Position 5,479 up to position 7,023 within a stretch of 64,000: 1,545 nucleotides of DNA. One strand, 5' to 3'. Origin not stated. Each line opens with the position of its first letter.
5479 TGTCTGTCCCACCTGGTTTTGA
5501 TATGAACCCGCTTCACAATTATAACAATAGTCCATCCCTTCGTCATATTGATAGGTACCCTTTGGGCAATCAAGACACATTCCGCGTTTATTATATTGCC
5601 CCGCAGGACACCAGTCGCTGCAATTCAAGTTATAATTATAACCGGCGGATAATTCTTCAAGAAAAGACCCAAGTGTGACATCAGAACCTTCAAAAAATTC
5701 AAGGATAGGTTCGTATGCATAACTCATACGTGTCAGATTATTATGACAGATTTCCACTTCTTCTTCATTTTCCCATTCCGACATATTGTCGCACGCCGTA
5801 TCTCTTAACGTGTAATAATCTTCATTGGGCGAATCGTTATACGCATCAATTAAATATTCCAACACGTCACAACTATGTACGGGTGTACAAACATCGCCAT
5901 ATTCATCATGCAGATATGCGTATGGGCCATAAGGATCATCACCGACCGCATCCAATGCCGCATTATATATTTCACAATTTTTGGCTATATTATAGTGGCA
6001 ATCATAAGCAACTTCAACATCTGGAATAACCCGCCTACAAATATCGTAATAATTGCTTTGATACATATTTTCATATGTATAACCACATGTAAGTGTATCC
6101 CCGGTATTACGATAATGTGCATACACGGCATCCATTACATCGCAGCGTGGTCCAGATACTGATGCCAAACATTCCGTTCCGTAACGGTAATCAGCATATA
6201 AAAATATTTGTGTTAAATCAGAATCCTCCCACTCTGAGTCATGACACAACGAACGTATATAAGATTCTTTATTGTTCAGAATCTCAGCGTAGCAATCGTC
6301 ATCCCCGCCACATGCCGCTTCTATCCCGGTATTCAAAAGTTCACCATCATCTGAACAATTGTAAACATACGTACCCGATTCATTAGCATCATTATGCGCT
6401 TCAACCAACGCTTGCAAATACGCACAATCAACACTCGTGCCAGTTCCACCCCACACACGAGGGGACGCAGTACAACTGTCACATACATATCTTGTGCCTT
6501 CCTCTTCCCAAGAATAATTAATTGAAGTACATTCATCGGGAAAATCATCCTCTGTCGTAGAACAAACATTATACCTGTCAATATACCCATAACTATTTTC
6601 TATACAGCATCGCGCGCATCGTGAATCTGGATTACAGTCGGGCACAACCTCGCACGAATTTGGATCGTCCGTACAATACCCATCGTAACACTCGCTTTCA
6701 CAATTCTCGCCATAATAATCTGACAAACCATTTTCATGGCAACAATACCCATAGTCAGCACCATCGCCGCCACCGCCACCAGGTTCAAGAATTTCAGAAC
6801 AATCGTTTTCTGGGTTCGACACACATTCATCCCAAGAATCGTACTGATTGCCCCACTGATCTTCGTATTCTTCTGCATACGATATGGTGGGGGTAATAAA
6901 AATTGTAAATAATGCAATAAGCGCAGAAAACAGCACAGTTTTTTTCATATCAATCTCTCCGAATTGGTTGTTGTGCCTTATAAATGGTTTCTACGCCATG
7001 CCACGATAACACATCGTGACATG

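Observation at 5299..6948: Secreted Cys/Asp/Tyr-rich protein ending in eukaryote-type ephrin-receptor-like (GCC2_GCC3) repeats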

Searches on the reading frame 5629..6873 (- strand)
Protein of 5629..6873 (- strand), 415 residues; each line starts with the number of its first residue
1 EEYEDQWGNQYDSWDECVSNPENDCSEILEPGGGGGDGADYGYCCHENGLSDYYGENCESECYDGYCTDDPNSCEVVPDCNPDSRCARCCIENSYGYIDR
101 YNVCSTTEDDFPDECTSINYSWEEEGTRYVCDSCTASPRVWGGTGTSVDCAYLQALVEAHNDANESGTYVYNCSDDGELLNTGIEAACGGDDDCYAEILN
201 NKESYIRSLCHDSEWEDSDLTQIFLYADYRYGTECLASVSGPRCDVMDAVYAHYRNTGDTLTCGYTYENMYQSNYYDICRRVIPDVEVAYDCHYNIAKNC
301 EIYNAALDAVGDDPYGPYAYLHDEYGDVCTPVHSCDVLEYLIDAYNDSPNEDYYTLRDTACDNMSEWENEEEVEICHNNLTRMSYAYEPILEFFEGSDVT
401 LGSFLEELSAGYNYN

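Call 49: search_protein_representatives(alignment_id=A3)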
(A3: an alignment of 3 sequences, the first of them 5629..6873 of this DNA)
Query: 3 sequences, 922 profile positions. Proteins with E-value up to 0.001 (for the whole library): 4; up to 1e-10: 4; up to 1e-30: 4. The best 4 are listed.
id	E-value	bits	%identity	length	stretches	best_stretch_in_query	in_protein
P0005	2.0e-229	781.1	-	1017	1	1-922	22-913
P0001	3.0e-183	628.3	-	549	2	4-437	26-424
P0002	5.5e-149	514.9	-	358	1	2-286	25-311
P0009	7.4e-136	471.4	-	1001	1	1-922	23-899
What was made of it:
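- A housekeeping buffer would not be expected to be an orphan confined to a narrow clade (call 49).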

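Call 70: search_protein_families(library=pfam, proteins=[window:5629-6873:-], max_evalue=10)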
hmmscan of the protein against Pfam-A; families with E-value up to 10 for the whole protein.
window:5629-6873:- (415 aa): 0 families

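Call 78: search_solved_structures(query=A3, max_evalue=10)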
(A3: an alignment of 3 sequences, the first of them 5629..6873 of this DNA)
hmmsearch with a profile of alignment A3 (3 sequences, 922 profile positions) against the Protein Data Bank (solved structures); distinct sequences matched with E-value up to 10: 0.
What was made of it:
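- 5629..6159 (-): Middle region, residues 264-440, predicted mostly helical, with 9 Cys. No Pfam or PDB match (calls 70, 78).
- Checked: A three-sequence family profile of this region also found no PDB match at E<=10 (call 78).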

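Call 97: find_encoding_contigs(protein=P0009, flank=6000, max_places=2)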
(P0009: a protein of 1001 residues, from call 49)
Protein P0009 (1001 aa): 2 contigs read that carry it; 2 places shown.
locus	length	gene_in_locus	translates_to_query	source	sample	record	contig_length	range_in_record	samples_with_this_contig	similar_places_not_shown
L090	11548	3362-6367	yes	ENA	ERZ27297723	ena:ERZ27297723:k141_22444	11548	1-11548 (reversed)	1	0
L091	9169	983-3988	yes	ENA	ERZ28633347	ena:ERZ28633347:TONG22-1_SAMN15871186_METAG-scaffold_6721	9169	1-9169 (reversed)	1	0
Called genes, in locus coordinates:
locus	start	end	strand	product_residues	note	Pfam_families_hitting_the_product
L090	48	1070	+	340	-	PF03706:LPG_synthase_TM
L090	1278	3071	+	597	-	PF00575:S1 (faint), PF10150:RNase_E_G, PF20833:RNase_E_G_Thio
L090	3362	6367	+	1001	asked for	-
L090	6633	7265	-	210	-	PF00163:Ribosomal_S4, PF01479:S4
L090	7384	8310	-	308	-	PF02811:PHP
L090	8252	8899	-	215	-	PF00753:Lactamase_B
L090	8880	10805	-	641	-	PF00004:AAA, PF23902:AAA_lid_PRS2_C, PF17862:AAA_lid_3, PF01434:Peptidase_M41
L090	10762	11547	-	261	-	?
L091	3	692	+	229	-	?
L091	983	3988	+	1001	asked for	-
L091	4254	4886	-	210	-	PF00163:Ribosomal_S4, PF01479:S4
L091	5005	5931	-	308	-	PF02811:PHP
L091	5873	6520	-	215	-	PF00753:Lactamase_B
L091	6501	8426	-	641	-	PF00004:AAA, PF23902:AAA_lid_PRS2_C, PF17862:AAA_lid_3, PF01434:Peptidase_M41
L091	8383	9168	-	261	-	?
